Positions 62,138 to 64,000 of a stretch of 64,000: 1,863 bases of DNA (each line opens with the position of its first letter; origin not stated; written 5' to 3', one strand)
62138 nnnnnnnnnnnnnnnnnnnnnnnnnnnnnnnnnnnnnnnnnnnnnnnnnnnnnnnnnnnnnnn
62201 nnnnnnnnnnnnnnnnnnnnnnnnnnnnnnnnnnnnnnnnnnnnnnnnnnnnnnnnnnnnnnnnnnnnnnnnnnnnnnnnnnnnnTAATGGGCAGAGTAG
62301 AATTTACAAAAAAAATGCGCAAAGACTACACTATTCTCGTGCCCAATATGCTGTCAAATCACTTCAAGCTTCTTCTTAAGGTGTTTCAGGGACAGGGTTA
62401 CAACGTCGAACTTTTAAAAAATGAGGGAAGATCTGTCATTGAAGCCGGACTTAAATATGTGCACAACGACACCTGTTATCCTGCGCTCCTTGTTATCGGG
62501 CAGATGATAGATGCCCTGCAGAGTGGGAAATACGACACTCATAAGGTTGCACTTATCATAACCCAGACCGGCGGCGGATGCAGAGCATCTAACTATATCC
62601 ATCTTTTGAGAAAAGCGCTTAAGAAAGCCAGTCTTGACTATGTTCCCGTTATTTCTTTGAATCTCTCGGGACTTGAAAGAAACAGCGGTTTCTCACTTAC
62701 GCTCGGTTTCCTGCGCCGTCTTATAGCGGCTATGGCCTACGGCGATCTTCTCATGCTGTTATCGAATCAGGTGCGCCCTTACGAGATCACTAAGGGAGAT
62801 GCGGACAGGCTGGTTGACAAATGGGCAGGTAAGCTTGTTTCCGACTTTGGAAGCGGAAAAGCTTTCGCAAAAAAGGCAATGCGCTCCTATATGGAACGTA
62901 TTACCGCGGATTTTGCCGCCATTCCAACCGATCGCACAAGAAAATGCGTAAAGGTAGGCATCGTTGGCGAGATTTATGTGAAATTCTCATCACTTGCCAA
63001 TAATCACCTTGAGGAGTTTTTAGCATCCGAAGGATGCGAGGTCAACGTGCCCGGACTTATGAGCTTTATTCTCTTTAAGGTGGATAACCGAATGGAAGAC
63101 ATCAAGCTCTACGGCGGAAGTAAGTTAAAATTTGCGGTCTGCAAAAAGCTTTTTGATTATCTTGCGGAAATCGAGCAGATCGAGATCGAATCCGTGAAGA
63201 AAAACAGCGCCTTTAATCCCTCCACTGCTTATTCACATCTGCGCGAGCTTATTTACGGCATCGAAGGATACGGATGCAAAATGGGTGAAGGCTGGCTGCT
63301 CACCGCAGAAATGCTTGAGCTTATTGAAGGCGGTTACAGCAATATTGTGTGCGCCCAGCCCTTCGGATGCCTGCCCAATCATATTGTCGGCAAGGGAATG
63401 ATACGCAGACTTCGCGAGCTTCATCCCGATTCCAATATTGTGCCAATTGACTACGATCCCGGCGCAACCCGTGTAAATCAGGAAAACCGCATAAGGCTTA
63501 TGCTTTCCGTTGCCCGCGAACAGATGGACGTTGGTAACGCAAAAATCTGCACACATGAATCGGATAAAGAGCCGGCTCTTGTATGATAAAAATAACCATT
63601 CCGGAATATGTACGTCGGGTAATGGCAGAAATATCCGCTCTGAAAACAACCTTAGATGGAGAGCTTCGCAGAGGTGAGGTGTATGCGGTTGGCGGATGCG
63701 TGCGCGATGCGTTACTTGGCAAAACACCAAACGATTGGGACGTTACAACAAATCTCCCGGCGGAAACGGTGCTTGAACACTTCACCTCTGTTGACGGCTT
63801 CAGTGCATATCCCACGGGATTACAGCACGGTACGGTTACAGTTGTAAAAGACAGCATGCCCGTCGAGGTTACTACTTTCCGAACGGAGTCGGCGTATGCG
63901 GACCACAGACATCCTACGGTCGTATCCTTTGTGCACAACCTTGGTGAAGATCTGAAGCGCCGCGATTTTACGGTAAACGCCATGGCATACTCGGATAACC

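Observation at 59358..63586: Fused double activase plus HgdB/double-cubane-like partner with no assignable substrate, translationally coupled to cca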

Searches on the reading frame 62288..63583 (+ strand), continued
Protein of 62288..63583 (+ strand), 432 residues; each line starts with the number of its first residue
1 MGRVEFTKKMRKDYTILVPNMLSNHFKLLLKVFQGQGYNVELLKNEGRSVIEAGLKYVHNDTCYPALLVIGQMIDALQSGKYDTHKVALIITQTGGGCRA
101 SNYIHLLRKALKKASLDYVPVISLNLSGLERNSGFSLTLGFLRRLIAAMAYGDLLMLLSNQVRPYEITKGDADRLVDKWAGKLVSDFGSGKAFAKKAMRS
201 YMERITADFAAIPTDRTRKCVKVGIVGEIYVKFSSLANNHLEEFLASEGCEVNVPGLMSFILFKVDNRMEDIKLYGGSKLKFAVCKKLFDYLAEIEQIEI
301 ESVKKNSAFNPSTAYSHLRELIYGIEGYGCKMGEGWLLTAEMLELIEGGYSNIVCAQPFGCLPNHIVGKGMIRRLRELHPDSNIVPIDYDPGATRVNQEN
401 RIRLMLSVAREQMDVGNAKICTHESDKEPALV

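Call 66: find_encoding_contigs(protein=P0001, flank=8000, max_places=3)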
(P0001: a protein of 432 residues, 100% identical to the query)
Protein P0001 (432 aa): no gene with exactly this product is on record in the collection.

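Call 72: search_protein_families(library=pfam, proteins=[L007:4159-5865:+, L005:8554-9729:+, L005:10247-11800:+, L005:598-1776:-, L005:1779-2318:-, L007:7314-8570:+], max_evalue=0.001)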
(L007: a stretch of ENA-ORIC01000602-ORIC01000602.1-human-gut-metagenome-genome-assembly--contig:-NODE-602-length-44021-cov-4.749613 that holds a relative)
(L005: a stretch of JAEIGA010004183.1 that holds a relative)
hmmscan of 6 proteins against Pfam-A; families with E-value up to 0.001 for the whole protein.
L007:4159-5865:+ (569 aa): 3 families
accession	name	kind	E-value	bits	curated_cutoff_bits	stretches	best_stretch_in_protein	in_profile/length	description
PF01055.32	Glyco_hydro_31_2nd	-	2.7e-30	106.3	23.5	1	188-478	4-325/328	Glycosyl hydrolases family 31 TIM-barrel domain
PF21365.3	Glyco_hydro_31_3rd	-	1.6e-20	73.8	24.4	1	489-566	1-80/87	Glycosyl hydrolase family 31 C-terminal domain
PF13802.12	Gal_mutarotas_2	-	4.7e-08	34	27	1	46-111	110-181/184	Glycosyl hydrolase 31 N-terminal galactose mutarotase-like domain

L005:8554-9729:+ (392 aa): 4 families
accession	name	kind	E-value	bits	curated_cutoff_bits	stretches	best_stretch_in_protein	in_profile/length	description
PF02568.20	ThiI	-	4.4e-71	239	20.5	1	176-372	1-197/197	Thiamine biosynthesis protein (ThiI)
PF02926.22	THUMP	-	3.8e-20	72.5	20.6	1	83-162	1-81/84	THUMP domain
PF22025.1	ThiI_fer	-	2.6e-19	69.9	25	1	5-76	2-71/72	ThiI ferredoxin-like domain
PF06508.19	QueC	-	6.2e-07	29.6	22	0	182-250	3-65/210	Queuosine biosynthesis protein QueC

L005:10247-11800:+ (518 aa): 5 families
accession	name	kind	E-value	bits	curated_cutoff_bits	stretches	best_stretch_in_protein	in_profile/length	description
PF12072.13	RNase_Y_N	-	4.9e-57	193.1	32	1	11-202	2-200/201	RNase Y N-terminal region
PF01966.28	HD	-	1.4e-23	83.8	22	1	334-426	1-115/116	HD domain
PF08668.18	HDOD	-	2.6e-07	30.8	22.9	1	333-416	94-175/196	HDOD domain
PF00013.35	KH_1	-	3.5e-07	30.3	21.5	1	213-268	5-64/66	KH domain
PF13083.13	KH_KhpA-B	-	0.00089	19.6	32.1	0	203-237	23-57/73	KhpA/KhpB, KH domain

L005:598-1776:- (392 aa): 1 family
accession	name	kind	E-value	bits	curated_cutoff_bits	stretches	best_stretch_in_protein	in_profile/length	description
PF00266.25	Aminotran_5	-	3.2e-64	217.7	21.5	1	4-378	1-371/371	Aminotransferase class-V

L005:1779-2318:- (179 aa): 1 family
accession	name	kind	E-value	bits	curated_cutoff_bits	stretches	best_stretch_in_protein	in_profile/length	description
PF18933.6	PsbP_2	-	7.8e-06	26.5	27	1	50-178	58-184/184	PsbP-like protein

L007:7314-8570:+ (419 aa): 2 families
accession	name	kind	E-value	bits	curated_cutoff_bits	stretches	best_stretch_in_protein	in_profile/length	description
PF01743.26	PolyA_pol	-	1.8e-35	122.5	23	1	23-148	1-126/126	Poly A polymerase head domain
PF12627.12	PolyA_pol_RNAbd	-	1.5e-09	37.9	22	1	175-218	1-44/64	Probable RNA and SrmB- binding site of polymerase A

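Call 73: list_cluster_members(proteins=[P0263, P0266, P0280, P0386, P0275, P0320, P0312, P0256, P0343, P0364])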
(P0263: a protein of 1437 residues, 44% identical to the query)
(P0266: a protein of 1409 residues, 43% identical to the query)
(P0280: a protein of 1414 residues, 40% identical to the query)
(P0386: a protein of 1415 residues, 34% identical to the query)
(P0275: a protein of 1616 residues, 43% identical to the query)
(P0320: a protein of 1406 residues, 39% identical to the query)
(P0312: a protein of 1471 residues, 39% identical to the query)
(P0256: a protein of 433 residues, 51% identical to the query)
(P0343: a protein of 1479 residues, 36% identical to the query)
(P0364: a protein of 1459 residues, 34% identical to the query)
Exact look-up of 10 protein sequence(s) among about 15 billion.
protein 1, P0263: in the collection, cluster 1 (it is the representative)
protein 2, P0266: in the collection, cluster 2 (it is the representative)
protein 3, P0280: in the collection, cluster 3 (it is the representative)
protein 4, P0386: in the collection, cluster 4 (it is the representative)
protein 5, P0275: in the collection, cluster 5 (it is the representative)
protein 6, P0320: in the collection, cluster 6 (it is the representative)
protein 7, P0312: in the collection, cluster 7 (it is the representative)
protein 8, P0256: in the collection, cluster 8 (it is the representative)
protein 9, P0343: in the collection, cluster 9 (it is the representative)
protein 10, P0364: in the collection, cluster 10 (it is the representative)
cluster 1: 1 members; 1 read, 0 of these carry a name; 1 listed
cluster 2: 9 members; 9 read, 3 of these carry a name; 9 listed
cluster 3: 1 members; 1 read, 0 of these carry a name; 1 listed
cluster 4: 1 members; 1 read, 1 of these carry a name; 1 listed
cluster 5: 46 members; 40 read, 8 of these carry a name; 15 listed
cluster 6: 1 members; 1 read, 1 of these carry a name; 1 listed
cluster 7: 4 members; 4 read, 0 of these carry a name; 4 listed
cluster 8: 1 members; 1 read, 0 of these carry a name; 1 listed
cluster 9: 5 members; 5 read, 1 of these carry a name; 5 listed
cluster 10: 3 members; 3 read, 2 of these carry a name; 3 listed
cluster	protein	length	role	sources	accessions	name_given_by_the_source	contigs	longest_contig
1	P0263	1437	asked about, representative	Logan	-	-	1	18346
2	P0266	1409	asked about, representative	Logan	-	-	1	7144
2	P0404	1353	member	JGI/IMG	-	predicted CoA-substrate-specific enzyme activase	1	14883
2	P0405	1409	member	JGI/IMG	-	predicted CoA-substrate-specific enzyme activase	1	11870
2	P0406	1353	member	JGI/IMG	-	predicted CoA-substrate-specific enzyme activase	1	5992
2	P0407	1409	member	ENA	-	-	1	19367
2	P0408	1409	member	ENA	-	-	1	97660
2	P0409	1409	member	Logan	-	-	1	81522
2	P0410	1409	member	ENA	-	-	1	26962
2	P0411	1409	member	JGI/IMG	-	-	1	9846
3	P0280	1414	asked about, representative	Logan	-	-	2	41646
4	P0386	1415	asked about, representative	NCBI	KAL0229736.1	hypothetical protein PCE1_003303 [Barthelona sp. PCE]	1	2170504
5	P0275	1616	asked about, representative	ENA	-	-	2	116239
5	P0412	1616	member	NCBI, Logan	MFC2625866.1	MAG: acyl-CoA dehydratase activase-related protein [Parascardovia denticolens]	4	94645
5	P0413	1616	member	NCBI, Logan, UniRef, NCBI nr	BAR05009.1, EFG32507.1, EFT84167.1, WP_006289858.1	putative CoA-substrate-specific enzyme activase [Parascardovia denticolens DSM 10105 = ... | Putative CoA-substrate-specific enzyme activase n=1 Tax=Parascardovia denticolens DSM ... | acyl-CoA dehydratase activase-related protein [Parascardovia denticolens]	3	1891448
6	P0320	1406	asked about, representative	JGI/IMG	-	predicted CoA-substrate-specific enzyme activase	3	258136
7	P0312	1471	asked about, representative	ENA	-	-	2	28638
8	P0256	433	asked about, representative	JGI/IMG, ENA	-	-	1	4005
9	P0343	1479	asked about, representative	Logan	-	-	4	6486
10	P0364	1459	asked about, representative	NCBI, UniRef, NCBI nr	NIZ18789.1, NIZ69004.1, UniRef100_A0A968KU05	CoA activase [Spirochaetales bacterium BR151] | CoA activase n=1 Tax=Entomospira culicis TaxID=2719989 RepID=A0A968KU05_9SPIO | CoA activase [Entomospira culicis]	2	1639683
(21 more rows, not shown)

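Call 91: list_cluster_members(proteins=[P0380, P0382, P0383, P0394, P0400, P0298, P0349, P0396, P0341, P0264])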
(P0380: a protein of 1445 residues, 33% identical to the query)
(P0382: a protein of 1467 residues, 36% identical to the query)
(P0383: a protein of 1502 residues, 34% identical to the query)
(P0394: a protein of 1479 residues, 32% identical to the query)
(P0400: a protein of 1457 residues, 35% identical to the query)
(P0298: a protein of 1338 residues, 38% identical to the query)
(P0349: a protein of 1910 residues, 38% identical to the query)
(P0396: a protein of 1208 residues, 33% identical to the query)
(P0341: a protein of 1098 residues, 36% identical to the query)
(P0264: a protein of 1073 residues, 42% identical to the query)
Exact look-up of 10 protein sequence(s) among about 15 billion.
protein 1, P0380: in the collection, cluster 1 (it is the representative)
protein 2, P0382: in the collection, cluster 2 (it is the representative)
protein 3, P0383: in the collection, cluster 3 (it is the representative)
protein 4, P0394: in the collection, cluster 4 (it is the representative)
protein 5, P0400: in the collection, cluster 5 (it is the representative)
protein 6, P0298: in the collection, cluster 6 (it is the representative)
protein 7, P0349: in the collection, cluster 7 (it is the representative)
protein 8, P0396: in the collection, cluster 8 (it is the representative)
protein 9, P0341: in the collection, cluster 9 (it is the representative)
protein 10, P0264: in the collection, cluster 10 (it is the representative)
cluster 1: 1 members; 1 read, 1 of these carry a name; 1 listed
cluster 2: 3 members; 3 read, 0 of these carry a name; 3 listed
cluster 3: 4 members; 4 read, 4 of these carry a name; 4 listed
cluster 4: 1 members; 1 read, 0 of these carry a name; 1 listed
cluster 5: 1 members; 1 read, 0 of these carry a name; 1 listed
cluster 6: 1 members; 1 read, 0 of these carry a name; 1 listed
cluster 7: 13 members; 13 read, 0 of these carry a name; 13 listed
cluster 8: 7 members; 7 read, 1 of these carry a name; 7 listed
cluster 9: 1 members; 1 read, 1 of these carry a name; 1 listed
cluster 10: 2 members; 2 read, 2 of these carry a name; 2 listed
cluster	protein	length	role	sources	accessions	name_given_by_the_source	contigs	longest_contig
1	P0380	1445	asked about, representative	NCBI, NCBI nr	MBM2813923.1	MAG: yxcA [Ignavibacteria bacterium] | yxcA [Ignavibacteria bacterium]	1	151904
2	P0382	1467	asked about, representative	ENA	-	-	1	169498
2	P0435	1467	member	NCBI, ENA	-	-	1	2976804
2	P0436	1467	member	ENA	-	-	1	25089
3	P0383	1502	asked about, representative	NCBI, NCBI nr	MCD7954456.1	MAG: acyl-CoA dehydratase activase [Lachnospiraceae bacterium] | acyl-CoA dehydratase activase [Lachnospiraceae bacterium]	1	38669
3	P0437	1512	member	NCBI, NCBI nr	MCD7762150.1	MAG: acyl-CoA dehydratase activase [Lachnospiraceae bacterium] | acyl-CoA dehydratase activase [Lachnospiraceae bacterium]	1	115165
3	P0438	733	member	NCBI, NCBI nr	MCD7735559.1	MAG: acyl-CoA dehydratase activase-related protein, partial [Lachnospiraceae bacterium] | acyl-CoA dehydratase activase-related protein [Lachnospiraceae bacterium]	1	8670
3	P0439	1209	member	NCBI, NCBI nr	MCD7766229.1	MAG: acyl-CoA dehydratase activase, partial [Lachnospiraceae bacterium] | acyl-CoA dehydratase activase [Lachnospiraceae bacterium]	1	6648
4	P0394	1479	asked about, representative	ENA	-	-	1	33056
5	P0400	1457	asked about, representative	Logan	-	-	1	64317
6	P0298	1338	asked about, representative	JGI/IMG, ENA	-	-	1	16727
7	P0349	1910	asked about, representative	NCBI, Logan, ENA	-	-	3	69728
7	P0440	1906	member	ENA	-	-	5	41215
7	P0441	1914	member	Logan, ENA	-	-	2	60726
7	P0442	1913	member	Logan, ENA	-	-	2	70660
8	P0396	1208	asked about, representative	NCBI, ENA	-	-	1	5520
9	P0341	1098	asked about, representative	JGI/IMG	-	predicted CoA-substrate-specific enzyme activase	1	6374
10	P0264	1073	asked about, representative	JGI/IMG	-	predicted nucleotide-binding protein (sugar kinase/HSP70/actin superfamily)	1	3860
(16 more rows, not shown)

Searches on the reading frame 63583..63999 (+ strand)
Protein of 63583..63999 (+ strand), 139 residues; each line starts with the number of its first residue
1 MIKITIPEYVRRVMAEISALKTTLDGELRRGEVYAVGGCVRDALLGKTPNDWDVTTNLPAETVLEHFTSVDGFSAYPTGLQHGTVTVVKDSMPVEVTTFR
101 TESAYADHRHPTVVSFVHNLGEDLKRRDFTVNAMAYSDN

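Call 6: search_protein_families(library=pfam, proteins=[window:63583-63999:+], max_evalue=0.01)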
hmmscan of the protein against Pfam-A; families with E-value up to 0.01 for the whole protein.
window:63583-63999:+ (139 aa): 1 family
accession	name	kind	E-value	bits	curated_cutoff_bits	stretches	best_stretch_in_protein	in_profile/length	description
PF01743.26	PolyA_pol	-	4.2e-29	101.9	23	1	33-137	1-104/126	Poly A polymerase head domain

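Call 7: search_protein_families(library=ncbifam, proteins=[window:63583-63999:+], max_evalue=0.01)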
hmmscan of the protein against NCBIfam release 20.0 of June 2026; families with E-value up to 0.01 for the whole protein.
window:63583-63999:+ (139 aa): 9 families
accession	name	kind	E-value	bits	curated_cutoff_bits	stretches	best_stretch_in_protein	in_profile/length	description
NF009814.0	PRK13299.1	equivalog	8.5e-36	123.8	290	1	32-137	22-122/396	CCA tRNA nucleotidyltransferase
TIGR02692.1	tRNA_CCA_actino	equivalog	1.1e-24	87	438.8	1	31-136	28-131/466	CCA tRNA nucleotidyltransferase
TIGR01942.1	pcnB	subfamily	3.4e-16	59.1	305.65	1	32-136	31-132/425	polynucleotide adenylyltransferase PcnB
NF041569.1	A-tRNAntase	equivalog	2.3e-09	36.1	1440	1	31-136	480-583/880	A-adding tRNA nucleotidyltransferase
NF008634.1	PRK11623.1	equivalog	3e-09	35.9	702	1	31-137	61-175/469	polynucleotide adenylyltransferase PcnB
NF009811.0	PRK13296.1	equivalog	1.4e-08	34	469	1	32-139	2-103/360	CCA tRNA nucleotidyltransferase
NF008137.0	PRK10885.1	equivalog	4.2e-08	32.4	451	1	32-138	2-102/409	multifunctional CCA addition/repair protein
NF009812.0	PRK13297.1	equivalog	1.4e-07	31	624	1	25-136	6-111/364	tRNA CCA-pyrophosphorylase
NF009813.0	PRK13298.1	equivalog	1.2e-05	24.5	606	1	32-138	2-102/417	tRNA CCA-pyrophosphorylase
